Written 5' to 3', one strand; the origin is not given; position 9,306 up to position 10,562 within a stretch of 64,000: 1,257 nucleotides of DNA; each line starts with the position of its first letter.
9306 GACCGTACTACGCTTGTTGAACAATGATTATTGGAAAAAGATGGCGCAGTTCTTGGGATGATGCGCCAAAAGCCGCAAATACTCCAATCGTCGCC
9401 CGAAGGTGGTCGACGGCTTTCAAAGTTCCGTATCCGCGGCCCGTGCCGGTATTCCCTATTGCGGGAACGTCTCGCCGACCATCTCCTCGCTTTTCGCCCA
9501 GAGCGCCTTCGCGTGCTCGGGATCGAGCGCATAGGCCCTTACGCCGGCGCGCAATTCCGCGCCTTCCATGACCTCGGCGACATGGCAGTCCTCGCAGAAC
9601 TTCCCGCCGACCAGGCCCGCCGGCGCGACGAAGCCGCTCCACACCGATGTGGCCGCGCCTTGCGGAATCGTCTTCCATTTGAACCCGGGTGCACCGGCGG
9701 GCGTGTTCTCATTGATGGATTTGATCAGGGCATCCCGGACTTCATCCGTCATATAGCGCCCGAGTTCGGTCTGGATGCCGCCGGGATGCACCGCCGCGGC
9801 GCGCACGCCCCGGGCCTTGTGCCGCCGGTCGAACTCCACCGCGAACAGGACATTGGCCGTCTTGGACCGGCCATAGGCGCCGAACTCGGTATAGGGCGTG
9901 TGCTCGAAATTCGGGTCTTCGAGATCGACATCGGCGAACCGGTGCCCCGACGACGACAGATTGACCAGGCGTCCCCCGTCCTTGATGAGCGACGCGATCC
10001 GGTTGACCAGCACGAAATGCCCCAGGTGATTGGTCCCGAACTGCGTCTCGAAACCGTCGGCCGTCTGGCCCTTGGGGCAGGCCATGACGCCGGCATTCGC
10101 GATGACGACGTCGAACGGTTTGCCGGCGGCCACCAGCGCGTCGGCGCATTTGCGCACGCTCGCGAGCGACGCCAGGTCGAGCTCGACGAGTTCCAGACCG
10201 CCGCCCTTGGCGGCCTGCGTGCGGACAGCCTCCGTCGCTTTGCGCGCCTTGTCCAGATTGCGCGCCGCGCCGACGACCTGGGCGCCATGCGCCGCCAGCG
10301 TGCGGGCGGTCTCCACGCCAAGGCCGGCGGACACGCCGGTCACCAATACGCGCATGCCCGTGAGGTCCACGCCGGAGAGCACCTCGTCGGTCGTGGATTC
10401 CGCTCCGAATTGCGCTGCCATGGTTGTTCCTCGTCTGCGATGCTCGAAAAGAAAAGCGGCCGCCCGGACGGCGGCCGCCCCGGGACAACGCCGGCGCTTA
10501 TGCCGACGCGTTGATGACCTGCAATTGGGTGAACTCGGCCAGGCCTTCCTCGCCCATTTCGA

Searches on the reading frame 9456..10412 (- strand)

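Call 4: search_protein_families(library=ncbifam, proteins=[window:9456-10412:-])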
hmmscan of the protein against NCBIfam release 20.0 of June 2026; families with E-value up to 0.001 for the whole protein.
window:9456-10412:- (318 aa): 199 families (the best 25 are shown)
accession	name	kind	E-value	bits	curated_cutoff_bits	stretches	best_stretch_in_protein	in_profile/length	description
NF004845.0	PRK06196.1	subfamily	1.4e-100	336.7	414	1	2-314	12-315/320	oxidoreductase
NF004846.0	PRK06197.1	subfamily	4e-63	213.5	268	1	16-317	13-305/306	oxidoreductase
NF004513.0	PRK05854.1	subfamily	1.4e-59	201.7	282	1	12-317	8-312/314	SDR family oxidoreductase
TIGR01289.1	LPOR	equivalog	1.6e-25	90.3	331.35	1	22-139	6-124/315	protochlorophyllide reductase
NF005559.1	PRK07231.1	subfamily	4.6e-20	72.2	215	1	17-239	2-212/249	glucose 1-dehydrogenase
NF006074.0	PRK08220.1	equivalog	1.8e-19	70.4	312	1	15-241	4-210/251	2,3-dihydro-2,3-dihydroxybenzoate dehydrogenase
NF005402.0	PRK06949.1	equivalog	2.7e-19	69.4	358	1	15-222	5-209/260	SDR family oxidoreductase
TIGR04316.1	dhbA_paeA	equivalog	4.5e-19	69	300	1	22-236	1-205/250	2,3-dihydro-2,3-dihydroxybenzoate dehydrogenase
NF005075.0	PRK06500.1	equivalog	1.1e-18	67.5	336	1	17-242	4-214/249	SDR family oxidoreductase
NF006070.0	PRK08213.1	subfamily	2e-17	63.6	279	1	12-231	5-217/259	gluconate 5-dehydrogenase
NF005672.0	PRK07454.1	equivalog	2e-17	63.2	234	1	21-217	8-192/241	SDR family oxidoreductase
NF005854.0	PRK07775.1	equivalog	4.5e-17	62.2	260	1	22-230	13-209/274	SDR family oxidoreductase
NF009466.0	PRK12826.1-2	subfamily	9.6e-17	61.3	222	1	20-233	4-207/248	3-oxoacyl-ACP reductase FabG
NF052558.1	MBtsdlDhBudC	equivalog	1.3e-16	60.9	270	1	21-238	5-205/250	meso-2,3-butanediol dehydrogenase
NF004823.0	PRK06179.1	subfamily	1.8e-16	60.4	310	1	22-222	8-188/271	oxidoreductase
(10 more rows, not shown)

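Call 5: search_protein_families(library=pfam, proteins=[window:9456-10412:-])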
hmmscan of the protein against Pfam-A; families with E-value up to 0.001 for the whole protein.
window:9456-10412:- (318 aa): 5 families
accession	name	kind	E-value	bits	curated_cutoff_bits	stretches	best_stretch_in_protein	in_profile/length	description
PF00106.31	adh_short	-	7e-26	91.4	26.6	1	22-222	3-191/195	short chain dehydrogenase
PF13561.12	adh_short_C2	-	4.1e-20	72.8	27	1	26-241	1-202/236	Enoyl-(Acyl carrier protein) reductase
PF01370.27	Epimerase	-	1.9e-09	37.7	20.9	1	22-204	1-166/240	NAD dependent epimerase/dehydratase family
PF08659.16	KR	-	5.8e-07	30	22.6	1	22-111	3-93/180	KR domain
PF16363.11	GDP_Man_Dehyd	-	7.6e-05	22.8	27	1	23-199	1-172/332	GDP-mannose 4,6 dehydratase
